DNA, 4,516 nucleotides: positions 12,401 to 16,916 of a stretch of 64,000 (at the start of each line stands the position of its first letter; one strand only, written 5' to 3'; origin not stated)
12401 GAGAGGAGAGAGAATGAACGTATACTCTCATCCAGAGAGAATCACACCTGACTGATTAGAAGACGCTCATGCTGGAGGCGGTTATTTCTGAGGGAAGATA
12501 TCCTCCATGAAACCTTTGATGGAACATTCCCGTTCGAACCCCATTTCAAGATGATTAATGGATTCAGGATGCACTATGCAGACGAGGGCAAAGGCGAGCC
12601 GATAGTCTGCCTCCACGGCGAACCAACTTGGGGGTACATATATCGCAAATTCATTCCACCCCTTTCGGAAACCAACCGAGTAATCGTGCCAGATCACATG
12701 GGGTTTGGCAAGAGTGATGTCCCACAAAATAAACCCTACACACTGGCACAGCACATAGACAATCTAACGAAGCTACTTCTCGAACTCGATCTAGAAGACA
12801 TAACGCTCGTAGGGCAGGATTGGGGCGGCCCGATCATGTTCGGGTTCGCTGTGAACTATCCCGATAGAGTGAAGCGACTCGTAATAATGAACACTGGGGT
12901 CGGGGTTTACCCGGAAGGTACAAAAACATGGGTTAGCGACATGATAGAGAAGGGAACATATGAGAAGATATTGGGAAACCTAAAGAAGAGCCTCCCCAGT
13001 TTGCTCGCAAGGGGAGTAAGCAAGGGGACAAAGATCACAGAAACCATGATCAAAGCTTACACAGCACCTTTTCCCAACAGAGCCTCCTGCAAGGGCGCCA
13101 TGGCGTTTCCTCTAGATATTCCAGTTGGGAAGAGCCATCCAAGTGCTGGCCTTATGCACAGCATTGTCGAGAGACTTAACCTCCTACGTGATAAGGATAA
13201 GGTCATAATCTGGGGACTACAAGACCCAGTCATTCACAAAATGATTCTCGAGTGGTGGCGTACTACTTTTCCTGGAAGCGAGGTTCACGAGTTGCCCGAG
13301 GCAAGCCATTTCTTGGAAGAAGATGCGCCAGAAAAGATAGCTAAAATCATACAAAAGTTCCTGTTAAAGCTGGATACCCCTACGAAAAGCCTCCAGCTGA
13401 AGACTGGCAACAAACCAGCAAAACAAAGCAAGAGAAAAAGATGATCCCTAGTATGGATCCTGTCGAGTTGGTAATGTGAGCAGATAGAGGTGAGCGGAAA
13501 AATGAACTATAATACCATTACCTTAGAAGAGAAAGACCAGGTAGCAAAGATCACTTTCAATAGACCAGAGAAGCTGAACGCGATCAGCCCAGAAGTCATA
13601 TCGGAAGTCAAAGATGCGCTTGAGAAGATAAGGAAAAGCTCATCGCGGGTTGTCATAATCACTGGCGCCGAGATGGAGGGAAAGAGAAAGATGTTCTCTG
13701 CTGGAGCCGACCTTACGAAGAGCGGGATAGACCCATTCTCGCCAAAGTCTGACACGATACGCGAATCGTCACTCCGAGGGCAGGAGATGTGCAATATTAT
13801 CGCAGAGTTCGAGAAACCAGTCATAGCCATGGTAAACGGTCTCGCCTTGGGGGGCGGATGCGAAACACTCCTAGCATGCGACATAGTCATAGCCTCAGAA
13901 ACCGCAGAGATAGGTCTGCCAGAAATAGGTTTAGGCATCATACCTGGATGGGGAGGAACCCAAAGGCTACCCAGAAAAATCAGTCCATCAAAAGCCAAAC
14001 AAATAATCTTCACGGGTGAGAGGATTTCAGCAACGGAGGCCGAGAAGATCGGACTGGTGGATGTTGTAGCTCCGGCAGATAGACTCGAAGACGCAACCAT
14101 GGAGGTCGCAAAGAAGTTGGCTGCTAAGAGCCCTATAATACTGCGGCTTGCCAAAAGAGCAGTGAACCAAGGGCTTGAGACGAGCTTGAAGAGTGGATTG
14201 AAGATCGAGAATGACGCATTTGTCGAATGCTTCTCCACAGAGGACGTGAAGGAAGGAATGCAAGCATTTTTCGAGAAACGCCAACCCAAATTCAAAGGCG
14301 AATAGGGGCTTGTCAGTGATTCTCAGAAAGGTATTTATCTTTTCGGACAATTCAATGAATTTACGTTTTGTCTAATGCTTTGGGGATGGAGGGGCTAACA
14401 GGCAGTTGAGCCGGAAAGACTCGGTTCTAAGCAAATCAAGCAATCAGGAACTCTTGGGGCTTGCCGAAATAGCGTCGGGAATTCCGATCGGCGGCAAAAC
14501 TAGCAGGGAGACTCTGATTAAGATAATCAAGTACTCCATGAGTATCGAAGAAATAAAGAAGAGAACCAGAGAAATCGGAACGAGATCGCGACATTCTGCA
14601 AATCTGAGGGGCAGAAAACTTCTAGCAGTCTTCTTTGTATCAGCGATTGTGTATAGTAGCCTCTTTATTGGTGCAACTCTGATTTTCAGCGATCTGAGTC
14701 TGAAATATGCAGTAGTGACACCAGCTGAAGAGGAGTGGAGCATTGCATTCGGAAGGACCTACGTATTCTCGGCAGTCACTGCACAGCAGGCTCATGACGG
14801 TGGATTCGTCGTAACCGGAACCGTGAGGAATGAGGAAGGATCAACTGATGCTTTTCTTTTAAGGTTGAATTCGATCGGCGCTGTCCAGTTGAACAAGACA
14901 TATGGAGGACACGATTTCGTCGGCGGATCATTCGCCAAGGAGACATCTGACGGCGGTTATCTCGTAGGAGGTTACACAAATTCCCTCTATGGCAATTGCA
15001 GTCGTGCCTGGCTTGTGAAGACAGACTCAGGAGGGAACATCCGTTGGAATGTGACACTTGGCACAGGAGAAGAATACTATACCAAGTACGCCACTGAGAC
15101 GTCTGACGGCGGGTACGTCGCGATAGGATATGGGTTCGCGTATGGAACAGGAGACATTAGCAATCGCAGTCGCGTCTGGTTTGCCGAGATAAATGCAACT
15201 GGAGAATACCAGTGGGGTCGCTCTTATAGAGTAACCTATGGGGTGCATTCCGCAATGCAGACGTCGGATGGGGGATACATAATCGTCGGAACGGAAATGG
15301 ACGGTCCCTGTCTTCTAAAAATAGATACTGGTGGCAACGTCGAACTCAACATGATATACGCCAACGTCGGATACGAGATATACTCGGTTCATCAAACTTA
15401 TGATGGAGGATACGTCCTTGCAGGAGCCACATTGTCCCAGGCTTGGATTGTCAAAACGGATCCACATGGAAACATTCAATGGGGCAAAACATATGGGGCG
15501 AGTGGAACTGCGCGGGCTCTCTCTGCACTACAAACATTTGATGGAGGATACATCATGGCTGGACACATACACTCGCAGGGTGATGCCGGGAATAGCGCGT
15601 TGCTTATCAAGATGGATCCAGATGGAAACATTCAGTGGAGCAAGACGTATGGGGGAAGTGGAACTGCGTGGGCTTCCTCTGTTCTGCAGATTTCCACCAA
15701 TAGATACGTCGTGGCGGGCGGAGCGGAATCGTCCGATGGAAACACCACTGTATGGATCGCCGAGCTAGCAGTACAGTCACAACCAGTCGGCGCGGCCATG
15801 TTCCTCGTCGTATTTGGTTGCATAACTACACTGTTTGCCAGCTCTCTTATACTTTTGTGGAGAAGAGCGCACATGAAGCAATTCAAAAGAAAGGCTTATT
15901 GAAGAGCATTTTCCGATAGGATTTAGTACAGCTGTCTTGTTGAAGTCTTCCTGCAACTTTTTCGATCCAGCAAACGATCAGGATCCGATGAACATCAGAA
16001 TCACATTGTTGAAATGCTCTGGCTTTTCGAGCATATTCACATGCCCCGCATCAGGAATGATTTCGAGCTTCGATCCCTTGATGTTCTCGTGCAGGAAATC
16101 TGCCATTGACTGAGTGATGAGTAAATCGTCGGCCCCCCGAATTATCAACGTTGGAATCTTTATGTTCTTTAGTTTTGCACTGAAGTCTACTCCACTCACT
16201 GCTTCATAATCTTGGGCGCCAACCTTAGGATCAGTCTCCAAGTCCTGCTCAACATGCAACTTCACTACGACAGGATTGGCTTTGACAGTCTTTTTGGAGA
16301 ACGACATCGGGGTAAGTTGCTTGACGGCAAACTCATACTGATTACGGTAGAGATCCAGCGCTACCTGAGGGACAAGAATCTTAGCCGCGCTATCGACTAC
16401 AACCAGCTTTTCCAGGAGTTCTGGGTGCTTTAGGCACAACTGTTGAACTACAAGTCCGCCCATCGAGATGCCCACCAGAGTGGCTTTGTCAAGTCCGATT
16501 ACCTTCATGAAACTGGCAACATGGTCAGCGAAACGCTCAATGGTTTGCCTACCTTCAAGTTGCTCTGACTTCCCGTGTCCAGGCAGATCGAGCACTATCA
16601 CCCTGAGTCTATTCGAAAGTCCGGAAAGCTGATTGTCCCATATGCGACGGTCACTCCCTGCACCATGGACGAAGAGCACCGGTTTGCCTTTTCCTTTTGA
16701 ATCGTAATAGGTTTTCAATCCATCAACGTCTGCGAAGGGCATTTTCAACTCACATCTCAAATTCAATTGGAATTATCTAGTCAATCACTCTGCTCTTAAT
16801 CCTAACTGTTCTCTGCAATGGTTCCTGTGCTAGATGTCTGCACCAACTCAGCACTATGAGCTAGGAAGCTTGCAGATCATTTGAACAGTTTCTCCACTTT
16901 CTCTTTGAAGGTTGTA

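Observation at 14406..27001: Membrane protein family joining a repeatable HeH/LEM/SAP-like cytoplasmic module to an external beta-propeller: candidate chromosome-membrane tether or receptor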

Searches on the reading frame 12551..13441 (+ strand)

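Call 86: search_protein_families(library=pfam, proteins=[window:12551-13441:+], max_evalue=0.001)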
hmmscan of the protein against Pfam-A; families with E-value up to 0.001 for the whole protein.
window:12551-13441:+ (297 aa): 4 families
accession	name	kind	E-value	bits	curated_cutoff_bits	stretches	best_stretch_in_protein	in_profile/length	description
PF00561.26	Abhydrolase_1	-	2e-29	103.4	25.8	1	17-257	2-242/245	alpha/beta hydrolase fold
PF12697.13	Abhydrolase_6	-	2.6e-12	48.3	26.3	1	18-265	1-216/217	Alpha/beta hydrolase family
PF03096.20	Ndr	-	1.8e-05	24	23.3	1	52-136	68-148/283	Ndr family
PF12146.15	Hydrolase_4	-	4.4e-05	23.3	27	1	43-123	33-117/239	Serine aminopeptidase, S33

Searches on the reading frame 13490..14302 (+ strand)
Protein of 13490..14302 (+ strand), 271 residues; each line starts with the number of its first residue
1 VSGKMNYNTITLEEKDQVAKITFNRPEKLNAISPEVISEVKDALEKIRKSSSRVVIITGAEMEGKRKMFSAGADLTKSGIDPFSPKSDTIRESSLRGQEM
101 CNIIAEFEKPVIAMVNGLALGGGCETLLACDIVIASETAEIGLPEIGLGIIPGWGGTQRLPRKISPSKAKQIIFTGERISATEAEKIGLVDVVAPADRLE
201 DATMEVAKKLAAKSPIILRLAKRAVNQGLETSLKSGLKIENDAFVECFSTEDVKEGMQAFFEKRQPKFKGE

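Call 86: search_protein_families(library=pfam, proteins=[window:13490-14302:+], max_evalue=0.001)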
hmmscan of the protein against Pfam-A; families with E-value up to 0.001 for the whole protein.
window:13490-14302:+ (271 aa): 2 families
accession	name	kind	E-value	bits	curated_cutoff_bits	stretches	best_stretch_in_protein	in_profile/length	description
PF00378.25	ECH_1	-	4e-73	246.3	27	1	14-270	2-250/251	Enoyl-CoA hydratase/isomerase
PF16113.10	ECH_2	-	2.5e-36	126.3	27.2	2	19-202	2-180/335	Enoyl-CoA hydratase/isomerase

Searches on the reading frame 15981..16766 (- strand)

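Call 86: search_protein_families(library=pfam, proteins=[window:15981-16766:-], max_evalue=0.001)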
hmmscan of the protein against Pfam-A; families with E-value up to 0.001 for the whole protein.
window:15981-16766:- (262 aa): 6 families
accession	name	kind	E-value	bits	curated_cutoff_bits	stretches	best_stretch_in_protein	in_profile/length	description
PF00561.26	Abhydrolase_1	-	4.9e-30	105.4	25.8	1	28-249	1-245/245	alpha/beta hydrolase fold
PF12697.13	Abhydrolase_6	-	3.3e-22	80.7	26.3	1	30-250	1-212/217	Alpha/beta hydrolase family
PF12146.15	Hydrolase_4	-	1.5e-17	64.1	27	1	30-248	7-238/239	Serine aminopeptidase, S33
PF03959.19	FSH1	-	2.2e-05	24.7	21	0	95-235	103-192/211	Serine hydrolase (FSH1)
PF00326.27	Peptidase_S9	-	0.00028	20.9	22.6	0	179-245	121-188/213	Prolyl oligopeptidase family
PF03096.20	Ndr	-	0.00032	19.9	23.3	1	49-256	51-272/283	Ndr family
